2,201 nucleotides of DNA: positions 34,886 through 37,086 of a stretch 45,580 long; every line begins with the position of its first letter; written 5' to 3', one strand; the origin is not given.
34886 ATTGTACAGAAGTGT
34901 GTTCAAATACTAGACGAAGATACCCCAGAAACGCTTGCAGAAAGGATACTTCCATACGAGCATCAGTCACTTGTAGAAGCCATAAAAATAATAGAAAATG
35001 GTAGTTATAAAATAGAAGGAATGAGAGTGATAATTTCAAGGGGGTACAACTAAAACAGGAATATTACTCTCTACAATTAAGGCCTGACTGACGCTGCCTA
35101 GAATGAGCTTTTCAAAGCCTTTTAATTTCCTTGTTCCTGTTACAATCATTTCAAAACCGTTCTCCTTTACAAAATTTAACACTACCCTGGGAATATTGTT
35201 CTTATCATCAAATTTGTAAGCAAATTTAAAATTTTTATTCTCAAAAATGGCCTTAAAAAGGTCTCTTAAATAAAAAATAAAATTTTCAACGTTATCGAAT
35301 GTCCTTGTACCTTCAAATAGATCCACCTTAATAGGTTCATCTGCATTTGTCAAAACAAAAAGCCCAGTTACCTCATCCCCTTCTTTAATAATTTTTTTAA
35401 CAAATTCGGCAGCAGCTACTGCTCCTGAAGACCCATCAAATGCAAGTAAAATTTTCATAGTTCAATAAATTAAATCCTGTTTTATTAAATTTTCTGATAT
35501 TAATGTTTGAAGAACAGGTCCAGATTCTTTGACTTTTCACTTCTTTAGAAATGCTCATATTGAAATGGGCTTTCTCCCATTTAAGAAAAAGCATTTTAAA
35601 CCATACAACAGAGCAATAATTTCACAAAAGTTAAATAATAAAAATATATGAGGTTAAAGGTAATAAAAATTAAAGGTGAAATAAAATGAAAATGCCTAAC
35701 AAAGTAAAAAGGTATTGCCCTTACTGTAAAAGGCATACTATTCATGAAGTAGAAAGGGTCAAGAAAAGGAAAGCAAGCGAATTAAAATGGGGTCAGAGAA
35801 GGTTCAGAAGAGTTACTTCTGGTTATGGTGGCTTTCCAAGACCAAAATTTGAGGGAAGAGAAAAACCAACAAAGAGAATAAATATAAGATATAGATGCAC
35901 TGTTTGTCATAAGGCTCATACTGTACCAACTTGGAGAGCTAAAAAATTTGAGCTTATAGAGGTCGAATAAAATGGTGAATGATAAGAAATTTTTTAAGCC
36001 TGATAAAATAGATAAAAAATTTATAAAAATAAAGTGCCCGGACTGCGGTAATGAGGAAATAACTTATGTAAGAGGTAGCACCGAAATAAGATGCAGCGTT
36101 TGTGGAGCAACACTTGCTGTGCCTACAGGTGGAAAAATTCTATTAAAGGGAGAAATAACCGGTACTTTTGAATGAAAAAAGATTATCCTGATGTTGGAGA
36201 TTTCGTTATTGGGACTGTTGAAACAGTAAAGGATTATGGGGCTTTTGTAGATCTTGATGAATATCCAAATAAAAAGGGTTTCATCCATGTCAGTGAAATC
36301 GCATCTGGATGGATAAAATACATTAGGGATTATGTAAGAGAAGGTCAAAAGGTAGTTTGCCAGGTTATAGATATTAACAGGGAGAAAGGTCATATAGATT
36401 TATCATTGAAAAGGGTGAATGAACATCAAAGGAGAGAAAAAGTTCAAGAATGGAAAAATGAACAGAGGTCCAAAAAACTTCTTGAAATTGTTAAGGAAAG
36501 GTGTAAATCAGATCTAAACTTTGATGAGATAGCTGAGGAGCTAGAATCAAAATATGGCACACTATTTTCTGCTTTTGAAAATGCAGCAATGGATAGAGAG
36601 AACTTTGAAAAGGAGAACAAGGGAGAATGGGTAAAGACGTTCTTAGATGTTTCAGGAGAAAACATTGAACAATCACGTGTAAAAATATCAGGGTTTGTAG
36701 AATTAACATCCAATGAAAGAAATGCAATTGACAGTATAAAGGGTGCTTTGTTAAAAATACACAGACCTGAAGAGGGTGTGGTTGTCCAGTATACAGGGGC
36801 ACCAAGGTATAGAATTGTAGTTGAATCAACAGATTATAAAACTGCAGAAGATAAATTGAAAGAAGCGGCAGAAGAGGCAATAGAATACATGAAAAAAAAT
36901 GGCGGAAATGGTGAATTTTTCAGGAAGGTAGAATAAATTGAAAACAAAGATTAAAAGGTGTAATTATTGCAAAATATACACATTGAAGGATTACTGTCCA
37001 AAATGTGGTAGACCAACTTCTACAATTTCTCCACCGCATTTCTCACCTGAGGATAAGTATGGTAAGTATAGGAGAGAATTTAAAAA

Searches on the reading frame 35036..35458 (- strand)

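Call 81: search_protein_families(library=pfam, proteins=[window:35036-35458:-], max_evalue=0.0001)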
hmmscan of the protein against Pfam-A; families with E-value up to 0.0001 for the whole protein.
window:35036-35458:- (140 aa): 1 family
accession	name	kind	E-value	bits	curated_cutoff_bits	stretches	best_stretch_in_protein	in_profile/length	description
PF00582.32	Usp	-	7e-18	66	24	1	2-139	4-141/141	Universal stress protein family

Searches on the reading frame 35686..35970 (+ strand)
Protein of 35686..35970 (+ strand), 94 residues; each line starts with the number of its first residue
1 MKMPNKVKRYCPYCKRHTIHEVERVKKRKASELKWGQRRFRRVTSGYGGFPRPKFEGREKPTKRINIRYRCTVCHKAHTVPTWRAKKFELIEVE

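Call 81: search_protein_families(library=pfam, proteins=[window:35686-35970:+], max_evalue=0.0001)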
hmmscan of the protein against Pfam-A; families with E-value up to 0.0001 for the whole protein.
window:35686-35970:+ (94 aa): 1 family
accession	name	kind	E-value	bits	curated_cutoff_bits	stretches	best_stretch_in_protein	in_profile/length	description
PF00935.25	Ribosomal_L44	-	7.3e-32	110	25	1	16-90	1-75/76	Ribosomal protein L44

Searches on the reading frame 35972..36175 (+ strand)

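Call 81: search_protein_families(library=pfam, proteins=[window:35972-36175:+], max_evalue=0.0001)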
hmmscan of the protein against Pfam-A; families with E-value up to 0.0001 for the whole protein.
window:35972-36175:+ (67 aa): 3 families
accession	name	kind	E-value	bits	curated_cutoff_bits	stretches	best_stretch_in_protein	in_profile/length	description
PF01667.23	Ribosomal_S27e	-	4.5e-16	58.8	24.5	1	16-62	4-50/55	Ribosomal protein S27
PF23548.1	Zn_ribbon_FGT1_2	-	3.6e-05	23.7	27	0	38-53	2-17/35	FORGETTER1 second zinc ribbon domain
PF08271.17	Zn_Ribbon_TF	-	4.3e-05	23.4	29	1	21-46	2-27/43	TFIIB zinc-binding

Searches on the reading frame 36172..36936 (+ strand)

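Call 81: search_protein_families(library=pfam, proteins=[window:36172-36936:+], max_evalue=0.0001)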
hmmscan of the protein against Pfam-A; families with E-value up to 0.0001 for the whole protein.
window:36172-36936:+ (254 aa): 2 families
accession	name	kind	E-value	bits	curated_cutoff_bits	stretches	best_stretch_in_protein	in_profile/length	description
PF07541.17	EIF_2_alpha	-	3.9e-22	78.8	22.8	1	118-222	3-114/114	Eukaryotic translation initiation factor 2 alpha subunit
PF00575.29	S1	-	1.1e-11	45.3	22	1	6-80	2-74/74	S1 RNA binding domain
